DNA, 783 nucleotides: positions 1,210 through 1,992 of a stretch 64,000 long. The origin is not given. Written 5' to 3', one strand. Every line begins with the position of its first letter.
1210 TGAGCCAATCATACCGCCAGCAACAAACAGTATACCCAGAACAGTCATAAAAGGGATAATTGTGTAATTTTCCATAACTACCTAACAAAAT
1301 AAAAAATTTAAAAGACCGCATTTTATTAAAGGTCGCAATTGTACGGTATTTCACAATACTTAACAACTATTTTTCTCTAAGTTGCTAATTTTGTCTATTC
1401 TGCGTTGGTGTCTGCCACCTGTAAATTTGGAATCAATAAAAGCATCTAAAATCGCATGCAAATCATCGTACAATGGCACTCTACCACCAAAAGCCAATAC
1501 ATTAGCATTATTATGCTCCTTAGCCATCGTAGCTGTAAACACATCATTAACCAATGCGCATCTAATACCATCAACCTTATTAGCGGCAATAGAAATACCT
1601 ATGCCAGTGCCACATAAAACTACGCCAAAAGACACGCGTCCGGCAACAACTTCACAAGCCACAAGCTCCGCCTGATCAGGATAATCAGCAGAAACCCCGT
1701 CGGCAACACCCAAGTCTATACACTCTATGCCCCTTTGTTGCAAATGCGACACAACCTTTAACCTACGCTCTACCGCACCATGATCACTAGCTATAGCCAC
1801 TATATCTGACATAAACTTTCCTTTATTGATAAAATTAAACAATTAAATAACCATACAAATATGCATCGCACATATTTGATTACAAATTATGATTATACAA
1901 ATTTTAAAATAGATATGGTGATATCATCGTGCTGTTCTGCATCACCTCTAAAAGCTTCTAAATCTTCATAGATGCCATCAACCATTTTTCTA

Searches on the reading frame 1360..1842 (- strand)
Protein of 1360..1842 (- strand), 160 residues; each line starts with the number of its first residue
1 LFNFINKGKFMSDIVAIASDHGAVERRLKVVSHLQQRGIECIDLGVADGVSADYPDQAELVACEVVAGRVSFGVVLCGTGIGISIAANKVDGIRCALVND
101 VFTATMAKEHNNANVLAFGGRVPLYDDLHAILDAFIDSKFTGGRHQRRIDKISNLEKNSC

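Call 3: search_protein_families(library=pfam, proteins=[window:1360-1842:-], max_evalue=0.01)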
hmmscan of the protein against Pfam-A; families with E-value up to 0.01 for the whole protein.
window:1360-1842:- (160 aa): 1 family
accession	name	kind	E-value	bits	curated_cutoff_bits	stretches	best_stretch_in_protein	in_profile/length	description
PF02502.23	LacAB_rpiB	-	9.5e-50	168.6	24.7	1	15-152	1-138/138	Ribose/Galactose Isomerase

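Call 58: search_protein_families(library=ncbifam, proteins=[window:1360-1842:-], max_evalue=0.001)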
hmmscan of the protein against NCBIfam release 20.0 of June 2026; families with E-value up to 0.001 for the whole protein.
window:1360-1842:- (160 aa): 12 families
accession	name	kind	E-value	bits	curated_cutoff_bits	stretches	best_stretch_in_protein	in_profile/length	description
NF004051.0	PRK05571.1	subfamily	1.7e-52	177.2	135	1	15-157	4-147/149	ribose-5-phosphate isomerase B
TIGR00689.1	rpiB_lacA_lacB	subfamily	2.1e-50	170.4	88.3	1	15-157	1-144/145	RpiB/LacA/LacB family sugar-phosphate isomerase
TIGR01120.1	rpiB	equivalog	3.5e-41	140.5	138.65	1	15-155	2-142/143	ribose 5-phosphate isomerase B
NF006381.0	PRK08622.1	equivalog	7.5e-38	130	234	1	15-158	3-147/171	galactose-6-phosphate isomerase subunit LacB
TIGR02133.1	RPI_actino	equivalog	9.4e-34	116.4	168.2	1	15-157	3-147/148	ribose-5-phosphate isomerase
TIGR01119.1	lacB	equivalog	3.4e-31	108.2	312.55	1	15-157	3-146/171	galactose-6-phosphate isomerase subunit LacB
NF009258.0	PRK12615.1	equivalog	2.9e-29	102.1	325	1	15-158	3-147/171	galactose-6-phosphate isomerase subunit LacB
NF051858.1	EryPhIsonDerIRhiz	equivalog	1e-25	90.6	240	1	15-157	3-148/150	D-erythrulose-4-phosphate isomerase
NF006380.0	PRK08621.1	equivalog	5.2e-23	82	164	1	15-153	3-139/142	galactose-6-phosphate isomerase subunit LacA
TIGR01118.1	lacA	equivalog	2.3e-16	60.2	181.1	1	17-153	5-139/141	galactose-6-phosphate isomerase subunit LacA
NF009257.0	PRK12613.1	equivalog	1.3e-14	54.6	243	1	18-153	7-138/141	galactose-6-phosphate isomerase subunit LacA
NF006753.0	PRK09273.1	equivalog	4.2e-06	26.3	137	1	53-118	47-112/211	hypothetical protein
